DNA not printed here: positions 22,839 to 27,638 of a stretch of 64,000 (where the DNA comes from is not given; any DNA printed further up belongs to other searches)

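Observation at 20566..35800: A shared ~400-700-aa N-terminal head module in three consecutive lipoproteins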

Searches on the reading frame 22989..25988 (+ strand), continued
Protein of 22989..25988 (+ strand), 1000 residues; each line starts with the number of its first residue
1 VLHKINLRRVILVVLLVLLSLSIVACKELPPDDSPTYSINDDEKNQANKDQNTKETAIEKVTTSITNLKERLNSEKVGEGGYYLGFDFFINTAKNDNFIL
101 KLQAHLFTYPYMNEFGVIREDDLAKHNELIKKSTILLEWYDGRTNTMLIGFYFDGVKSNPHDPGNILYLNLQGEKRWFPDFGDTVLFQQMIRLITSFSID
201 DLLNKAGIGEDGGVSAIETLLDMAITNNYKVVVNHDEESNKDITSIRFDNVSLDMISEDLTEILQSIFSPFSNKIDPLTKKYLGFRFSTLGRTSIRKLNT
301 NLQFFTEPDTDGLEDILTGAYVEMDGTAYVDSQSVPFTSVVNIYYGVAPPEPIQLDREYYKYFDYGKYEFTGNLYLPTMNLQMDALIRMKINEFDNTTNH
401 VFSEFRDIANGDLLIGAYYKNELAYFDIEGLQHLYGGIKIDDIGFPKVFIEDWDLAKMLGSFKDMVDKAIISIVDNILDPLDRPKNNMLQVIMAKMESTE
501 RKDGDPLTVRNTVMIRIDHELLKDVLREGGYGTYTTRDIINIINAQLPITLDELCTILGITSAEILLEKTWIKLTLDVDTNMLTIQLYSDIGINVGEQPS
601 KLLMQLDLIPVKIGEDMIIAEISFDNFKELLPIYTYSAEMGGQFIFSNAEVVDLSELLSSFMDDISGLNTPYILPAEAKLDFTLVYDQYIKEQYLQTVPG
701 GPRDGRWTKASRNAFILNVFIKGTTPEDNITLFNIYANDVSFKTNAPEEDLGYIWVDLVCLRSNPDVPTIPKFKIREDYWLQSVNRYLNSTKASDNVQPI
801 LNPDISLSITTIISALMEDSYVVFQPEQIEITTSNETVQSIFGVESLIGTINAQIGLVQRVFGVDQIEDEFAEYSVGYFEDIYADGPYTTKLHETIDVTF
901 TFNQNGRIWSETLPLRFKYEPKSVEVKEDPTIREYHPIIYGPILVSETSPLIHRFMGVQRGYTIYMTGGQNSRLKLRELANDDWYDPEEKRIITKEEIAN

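Call 91: find_encoding_contigs(protein=P0145, flank=10000, max_places=2)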
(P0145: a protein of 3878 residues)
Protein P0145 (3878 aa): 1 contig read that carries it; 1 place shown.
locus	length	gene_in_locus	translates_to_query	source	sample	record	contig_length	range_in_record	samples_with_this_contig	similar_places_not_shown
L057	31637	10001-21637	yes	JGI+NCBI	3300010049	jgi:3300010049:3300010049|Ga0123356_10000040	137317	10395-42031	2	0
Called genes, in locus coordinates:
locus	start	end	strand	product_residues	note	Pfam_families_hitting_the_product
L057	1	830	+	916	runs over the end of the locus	-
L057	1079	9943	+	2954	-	-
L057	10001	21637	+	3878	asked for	PF13229:Beta_helix (weak)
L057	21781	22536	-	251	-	PF13484:Fer4_16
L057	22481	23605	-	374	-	PF01594:AI-2E_transport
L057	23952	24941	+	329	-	-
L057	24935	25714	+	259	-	PF00702:Hydrolase (faint), PF13344:Hydrolase_6, PF13242:Hydrolase_like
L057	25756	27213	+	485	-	-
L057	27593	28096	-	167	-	-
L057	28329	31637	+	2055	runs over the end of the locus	-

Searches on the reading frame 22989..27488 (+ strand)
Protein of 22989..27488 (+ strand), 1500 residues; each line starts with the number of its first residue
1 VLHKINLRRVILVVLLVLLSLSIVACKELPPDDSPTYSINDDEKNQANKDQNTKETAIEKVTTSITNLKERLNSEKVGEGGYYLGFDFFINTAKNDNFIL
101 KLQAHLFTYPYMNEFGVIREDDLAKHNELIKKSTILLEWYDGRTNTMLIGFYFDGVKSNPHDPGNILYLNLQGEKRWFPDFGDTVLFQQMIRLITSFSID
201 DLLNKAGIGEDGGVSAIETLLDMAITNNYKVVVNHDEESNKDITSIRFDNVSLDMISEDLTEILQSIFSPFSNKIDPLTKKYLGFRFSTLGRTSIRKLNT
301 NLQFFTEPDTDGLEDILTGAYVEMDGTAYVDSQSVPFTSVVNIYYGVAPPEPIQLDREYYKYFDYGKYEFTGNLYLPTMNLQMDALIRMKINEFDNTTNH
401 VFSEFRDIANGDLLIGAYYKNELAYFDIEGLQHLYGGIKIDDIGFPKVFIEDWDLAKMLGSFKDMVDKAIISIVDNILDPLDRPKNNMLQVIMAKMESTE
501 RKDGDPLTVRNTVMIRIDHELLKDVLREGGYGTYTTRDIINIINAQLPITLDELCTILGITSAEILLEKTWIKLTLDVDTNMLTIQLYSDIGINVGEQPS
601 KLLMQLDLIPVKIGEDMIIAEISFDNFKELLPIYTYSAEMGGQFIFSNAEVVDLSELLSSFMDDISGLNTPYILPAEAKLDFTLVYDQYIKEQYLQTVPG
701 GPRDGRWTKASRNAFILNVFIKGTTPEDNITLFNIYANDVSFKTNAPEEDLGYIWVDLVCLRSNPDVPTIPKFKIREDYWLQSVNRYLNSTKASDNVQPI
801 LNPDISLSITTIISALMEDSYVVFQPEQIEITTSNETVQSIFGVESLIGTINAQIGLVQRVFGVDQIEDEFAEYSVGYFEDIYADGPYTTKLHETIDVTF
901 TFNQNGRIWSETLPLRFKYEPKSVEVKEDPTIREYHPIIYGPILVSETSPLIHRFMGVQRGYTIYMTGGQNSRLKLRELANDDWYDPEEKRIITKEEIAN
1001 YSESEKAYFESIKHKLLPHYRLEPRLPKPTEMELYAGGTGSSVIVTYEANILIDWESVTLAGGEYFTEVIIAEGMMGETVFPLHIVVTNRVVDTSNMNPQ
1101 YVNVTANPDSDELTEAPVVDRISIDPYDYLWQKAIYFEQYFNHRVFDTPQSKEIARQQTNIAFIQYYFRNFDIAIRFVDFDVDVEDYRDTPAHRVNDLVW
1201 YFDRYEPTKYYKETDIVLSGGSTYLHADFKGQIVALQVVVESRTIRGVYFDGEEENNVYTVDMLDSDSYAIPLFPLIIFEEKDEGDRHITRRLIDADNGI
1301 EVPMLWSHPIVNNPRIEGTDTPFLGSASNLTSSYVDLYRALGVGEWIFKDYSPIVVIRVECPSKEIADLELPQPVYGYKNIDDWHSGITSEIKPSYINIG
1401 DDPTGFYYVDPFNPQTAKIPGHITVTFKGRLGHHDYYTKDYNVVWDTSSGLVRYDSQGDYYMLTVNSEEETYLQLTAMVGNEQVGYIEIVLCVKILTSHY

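Call 13: find_homologous_proteins(query=window:22989-27488:+, max_evalue=0.001)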
Query window:22989-27488:+ (1500 aa): 8 proteins with E <= 0.001 among 5813 candidates.
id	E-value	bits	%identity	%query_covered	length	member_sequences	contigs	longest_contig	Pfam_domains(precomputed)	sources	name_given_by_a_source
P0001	0.0e+0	1607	75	62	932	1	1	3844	-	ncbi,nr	ncbi:MAG: hypothetical protein PHC84_06040 [Clostridia bacterium]|nr:hypothetical protein [Clostridi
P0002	5.6e-295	1000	42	80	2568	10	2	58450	-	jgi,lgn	jgi:hypothetical protein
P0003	4.9e-291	987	41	82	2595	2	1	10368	PF07532.18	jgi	-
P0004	6.8e-252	857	41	65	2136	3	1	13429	-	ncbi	ncbi:MAG: hypothetical protein WC292_04055, partial [Clostridia bacterium]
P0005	7.9e-216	738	38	64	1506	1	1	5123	-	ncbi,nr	ncbi:MAG: hypothetical protein J6V83_03475, partial [Clostridia bacterium]|nr:hypothetical protein [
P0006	6.8e-209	715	40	61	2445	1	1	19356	-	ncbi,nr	ncbi:MAG: hypothetical protein LBE09_01240, partial [Christensenellaceae bacterium]|nr:hypothetical 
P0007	3.0e-198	680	41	61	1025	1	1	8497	-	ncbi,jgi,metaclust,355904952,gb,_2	metaclust:\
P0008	2.6e-193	663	33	98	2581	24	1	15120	-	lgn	-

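Call 27: find_encoding_contigs(protein=P0002, flank=10000, max_places=2)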
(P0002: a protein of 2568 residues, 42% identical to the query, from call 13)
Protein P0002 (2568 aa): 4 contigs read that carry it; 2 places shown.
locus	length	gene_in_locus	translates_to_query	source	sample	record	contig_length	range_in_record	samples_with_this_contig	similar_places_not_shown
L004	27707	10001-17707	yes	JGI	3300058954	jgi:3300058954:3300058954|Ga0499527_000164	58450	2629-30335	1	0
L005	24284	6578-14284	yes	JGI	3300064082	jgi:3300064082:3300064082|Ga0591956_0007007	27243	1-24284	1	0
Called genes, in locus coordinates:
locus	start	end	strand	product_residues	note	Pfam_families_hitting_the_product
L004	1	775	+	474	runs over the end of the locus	PF02347:GDC-P, PF21478:GcvP2_C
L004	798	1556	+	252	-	PF01171:ATP_bind_3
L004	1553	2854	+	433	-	PF01276:OKR_DC_1, PF03711:OKR_DC_1_C (faint)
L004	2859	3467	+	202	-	PF02223:Thymidylate_kin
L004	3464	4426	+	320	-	PF13177:DNA_pol3_delta2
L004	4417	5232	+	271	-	PF04468:PSP1, PF28472:PSP1_3rd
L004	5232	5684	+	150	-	PF02580:Tyr_Deacylase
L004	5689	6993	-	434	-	PF10396:TrmE_N, PF12631:MnmE_helical, PF01926:MMR_HSR1, PF02421:FeoB_N (weak)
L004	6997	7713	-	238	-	PF14804:Jag_N (weak), PF13083:KH_KhpA-B, PF01424:R3H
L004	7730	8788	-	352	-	PF02096:60KD_IMP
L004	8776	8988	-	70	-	PF01809:YidD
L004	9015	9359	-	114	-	PF00825:Ribonuclease_P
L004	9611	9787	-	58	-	-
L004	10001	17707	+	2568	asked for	-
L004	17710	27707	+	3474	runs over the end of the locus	PF18676:MBG_2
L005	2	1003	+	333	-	?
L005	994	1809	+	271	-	PF04468:PSP1, PF28472:PSP1_3rd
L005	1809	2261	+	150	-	PF02580:Tyr_Deacylase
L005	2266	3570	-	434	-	PF10396:TrmE_N, PF12631:MnmE_helical, PF01926:MMR_HSR1, PF02421:FeoB_N (weak)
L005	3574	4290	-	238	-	PF14804:Jag_N (weak), PF13083:KH_KhpA-B, PF01424:R3H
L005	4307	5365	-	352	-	PF02096:60KD_IMP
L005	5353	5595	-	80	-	PF01809:YidD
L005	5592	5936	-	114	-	PF00825:Ribonuclease_P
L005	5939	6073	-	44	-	PF00468:Ribosomal_L34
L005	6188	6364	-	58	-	-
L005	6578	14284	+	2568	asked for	-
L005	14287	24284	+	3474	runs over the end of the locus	PF18676:MBG_2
